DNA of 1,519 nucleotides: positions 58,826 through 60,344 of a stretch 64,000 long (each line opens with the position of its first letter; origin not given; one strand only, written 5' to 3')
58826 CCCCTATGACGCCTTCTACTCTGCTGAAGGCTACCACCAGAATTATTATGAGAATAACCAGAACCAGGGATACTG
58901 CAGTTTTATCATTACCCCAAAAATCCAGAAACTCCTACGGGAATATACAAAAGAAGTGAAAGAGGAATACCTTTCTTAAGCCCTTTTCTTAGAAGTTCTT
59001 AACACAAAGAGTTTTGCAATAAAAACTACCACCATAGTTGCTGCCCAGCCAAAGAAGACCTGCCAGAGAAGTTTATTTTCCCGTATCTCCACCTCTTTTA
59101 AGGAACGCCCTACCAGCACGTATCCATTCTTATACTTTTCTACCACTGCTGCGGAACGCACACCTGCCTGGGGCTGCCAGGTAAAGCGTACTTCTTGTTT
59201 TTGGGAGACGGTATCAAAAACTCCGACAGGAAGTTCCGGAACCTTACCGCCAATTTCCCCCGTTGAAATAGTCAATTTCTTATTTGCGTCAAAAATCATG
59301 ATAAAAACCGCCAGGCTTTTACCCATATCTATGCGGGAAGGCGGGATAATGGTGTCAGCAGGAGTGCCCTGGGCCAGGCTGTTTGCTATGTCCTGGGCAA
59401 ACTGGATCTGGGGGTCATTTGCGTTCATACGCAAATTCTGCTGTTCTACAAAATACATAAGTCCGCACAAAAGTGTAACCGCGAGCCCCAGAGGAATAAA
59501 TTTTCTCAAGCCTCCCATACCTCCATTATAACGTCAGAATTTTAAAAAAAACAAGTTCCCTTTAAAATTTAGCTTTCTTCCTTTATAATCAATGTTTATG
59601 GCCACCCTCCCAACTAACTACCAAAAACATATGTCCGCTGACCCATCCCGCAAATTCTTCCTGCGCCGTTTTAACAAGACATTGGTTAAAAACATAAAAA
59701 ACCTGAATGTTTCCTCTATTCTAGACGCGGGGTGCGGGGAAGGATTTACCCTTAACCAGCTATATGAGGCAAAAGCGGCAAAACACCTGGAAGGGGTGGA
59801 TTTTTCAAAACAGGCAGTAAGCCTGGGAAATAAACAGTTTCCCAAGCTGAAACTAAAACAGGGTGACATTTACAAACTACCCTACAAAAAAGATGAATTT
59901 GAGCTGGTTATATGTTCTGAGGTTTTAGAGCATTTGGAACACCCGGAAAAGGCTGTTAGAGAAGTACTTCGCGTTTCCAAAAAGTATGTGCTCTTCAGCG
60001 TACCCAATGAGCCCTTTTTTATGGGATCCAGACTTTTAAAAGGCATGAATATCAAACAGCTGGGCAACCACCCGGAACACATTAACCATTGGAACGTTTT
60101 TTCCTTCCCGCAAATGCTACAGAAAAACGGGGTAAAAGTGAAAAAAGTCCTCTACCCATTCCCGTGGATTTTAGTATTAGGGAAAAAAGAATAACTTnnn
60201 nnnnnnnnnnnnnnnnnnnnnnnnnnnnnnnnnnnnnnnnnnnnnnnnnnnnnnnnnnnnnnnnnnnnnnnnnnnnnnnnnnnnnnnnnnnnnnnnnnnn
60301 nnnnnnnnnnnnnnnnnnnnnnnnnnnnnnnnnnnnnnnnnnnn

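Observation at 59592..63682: GtrB-like GT2 adjacent to an 804-aa flippase-domain/DUF2079 fusion protein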

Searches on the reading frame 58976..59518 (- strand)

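Call 3: search_protein_families(library=pfam, proteins=[window:58976-59518:-], max_evalue=0.1)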
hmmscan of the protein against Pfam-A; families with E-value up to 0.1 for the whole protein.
window:58976-59518:- (180 aa): 1 family
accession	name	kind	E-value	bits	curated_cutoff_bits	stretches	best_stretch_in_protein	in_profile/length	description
PF19809.4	DUF6292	-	0.051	14.4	27.1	0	125-162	19-56/88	Family of unknown function (DUF6292)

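Call 4: search_protein_families(library=ncbifam, proteins=[window:58976-59518:-], max_evalue=0.1)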
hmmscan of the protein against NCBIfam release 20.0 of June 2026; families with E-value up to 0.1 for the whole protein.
window:58976-59518:- (180 aa): 1 family
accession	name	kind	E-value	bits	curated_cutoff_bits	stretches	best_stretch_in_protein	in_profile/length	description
NF041735.1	hist_kin_RppB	equivalog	0.00095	18.1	400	1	71-169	103-198/438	two-component system sensor histidine kinase RppB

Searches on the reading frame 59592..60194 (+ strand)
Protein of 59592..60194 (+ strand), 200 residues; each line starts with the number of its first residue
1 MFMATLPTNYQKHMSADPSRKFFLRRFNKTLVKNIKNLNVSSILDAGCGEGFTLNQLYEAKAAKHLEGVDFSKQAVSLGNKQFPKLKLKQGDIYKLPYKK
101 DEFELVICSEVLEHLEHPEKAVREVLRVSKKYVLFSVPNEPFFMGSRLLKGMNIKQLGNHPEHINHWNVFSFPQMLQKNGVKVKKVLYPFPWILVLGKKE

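Call 3: search_protein_families(library=pfam, proteins=[window:59592-60194:+], max_evalue=0.1)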
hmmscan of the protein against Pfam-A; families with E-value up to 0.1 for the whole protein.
window:59592-60194:+ (200 aa): 15 families
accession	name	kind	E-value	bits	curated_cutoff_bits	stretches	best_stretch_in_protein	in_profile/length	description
PF08241.18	Methyltransf_11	-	2.2e-18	67.1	21.2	1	44-131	1-89/95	Methyltransferase domain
PF13489.12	Methyltransf_23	-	1.6e-17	64.2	27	1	32-183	13-161/164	Methyltransferase domain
PF13847.12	Methyltransf_31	-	2.5e-17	63.3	27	1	42-137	6-109/145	Methyltransferase domain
PF13649.12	Methyltransf_25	-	1e-16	61.9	27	1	43-130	1-94/97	Methyltransferase domain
PF08242.18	Methyltransf_12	-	2.9e-11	44.4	30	1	44-128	1-91/98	Methyltransferase domain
PF07021.18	MetW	-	4.1e-09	36.8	21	1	40-142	14-114/193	Methionine biosynthesis protein MetW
PF05175.20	MTS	-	7.2e-05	22.9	23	1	29-95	21-92/170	Methyltransferase small domain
PF01209.24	Ubie_methyltran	-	0.00022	21.1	20.1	1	29-130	37-144/233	ubiE/COQ5 methyltransferase family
PF05401.17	NodS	-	0.0013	19.1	24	1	21-125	25-128/201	Nodulation protein S (NodS)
PF04539.22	Sigma70_r3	-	0.0056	17.2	25.3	1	109-138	24-53/78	Sigma-70 region 3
PF13679.12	Methyltransf_32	-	0.026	14.9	27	1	30-88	15-78/143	Methyltransferase domain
PF23525.1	Methyltransf_36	-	0.029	14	27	1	40-69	41-70/268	AprA MT2-like domain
PF08003.17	Methyltransf_9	-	0.066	12.6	23.8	1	31-75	107-150/315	Protein of unknown function (DUF1698)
PF12990.12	DUF3874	-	0.069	13.9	28.3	0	159-184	36-61/71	Domain of unknonw function from B. Theta Gene description (DUF3874)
PF02373.28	JmjC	-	0.084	13.8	24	0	149-186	46-83/114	JmjC domain, hydroxylase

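Call 4: search_protein_families(library=ncbifam, proteins=[window:59592-60194:+], max_evalue=0.1)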
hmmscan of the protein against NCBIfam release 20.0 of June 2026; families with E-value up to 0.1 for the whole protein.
window:59592-60194:+ (200 aa): 44 families (the best 25 are shown)
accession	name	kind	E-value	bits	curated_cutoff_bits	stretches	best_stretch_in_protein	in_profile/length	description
NF045667.1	MTase_DVU1556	equivalog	1.4e-15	57.3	155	1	38-130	21-112/213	DVU_1556 family methyltransferase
TIGR02072.1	BioC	equivalog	1.8e-14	54.1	184.95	1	25-137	17-134/244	malonyl-ACP O-methyltransferase BioC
TIGR01983.1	UbiG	equivalog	1.7e-11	43.9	102.95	1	22-130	32-144/228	bifunctional 2-polyprenyl-6-hydroxyphenol methylase/3-demethylubiquinol 3-O-methyltransferase UbiG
NF008300.0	PRK11088.1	equivalog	1.1e-10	41.5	303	1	31-107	77-156/272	23S rRNA (guanine(745)-N(1))-methyltransferase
TIGR01934.1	MenG_MenH_UbiE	subfamily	1.9e-10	40.5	158.35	1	27-132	27-136/223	ubiquinone/menaquinone biosynthesis methyltransferase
NF001244.0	PRK00216.1-5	equivalog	2.9e-10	39.8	216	1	27-131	36-147/236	bifunctional demethylmenaquinone methyltransferase/2-methoxy-6-polyprenyl-1,4-benzoquinol methylase UbiE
TIGR02081.1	metW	equivalog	3.9e-10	39.6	189.5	1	39-140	13-112/194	methionine biosynthesis protein MetW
TIGR04074.1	bacter_Hen1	equivalog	8.3e-10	37.7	340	1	26-168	269-420/462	3' terminal RNA ribose 2'-O-methyltransferase Hen1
TIGR03587.1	Pse_Me-ase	hypoth_equivalog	2.1e-09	37.8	112.05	1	29-135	35-140/204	pseudaminic acid biosynthesis-associated methylase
NF040539.1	AST_met_ArsM_2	exception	2.6e-09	37.3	240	1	31-132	48-158/262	putative arsinothricin biosynthesis methyltransferase ArsM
NF007610.0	PRK10258.1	equivalog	5.8e-08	32.4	342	1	25-130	28-131/251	malonyl-ACP O-methyltransferase BioC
NF001241.0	PRK00216.1-2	equivalog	7e-08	32.4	327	1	28-131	40-141/231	demethylmenaquinone methyltransferase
NF041255.1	mycofact_MftM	equivalog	1.7e-07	30.9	200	1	40-140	140-244/289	mycofactocin oligosaccharide methyltransferase MftM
TIGR02021.1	BchM-ChlM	equivalog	2.4e-07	30.4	158.9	1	34-144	47-163/218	magnesium protoporphyrin IX methyltransferase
TIGR04290.1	meth_Rta_06860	hypoth_equivalog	4.7e-07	29.5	300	1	24-136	37-150/226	TIGR04290 family methyltransferase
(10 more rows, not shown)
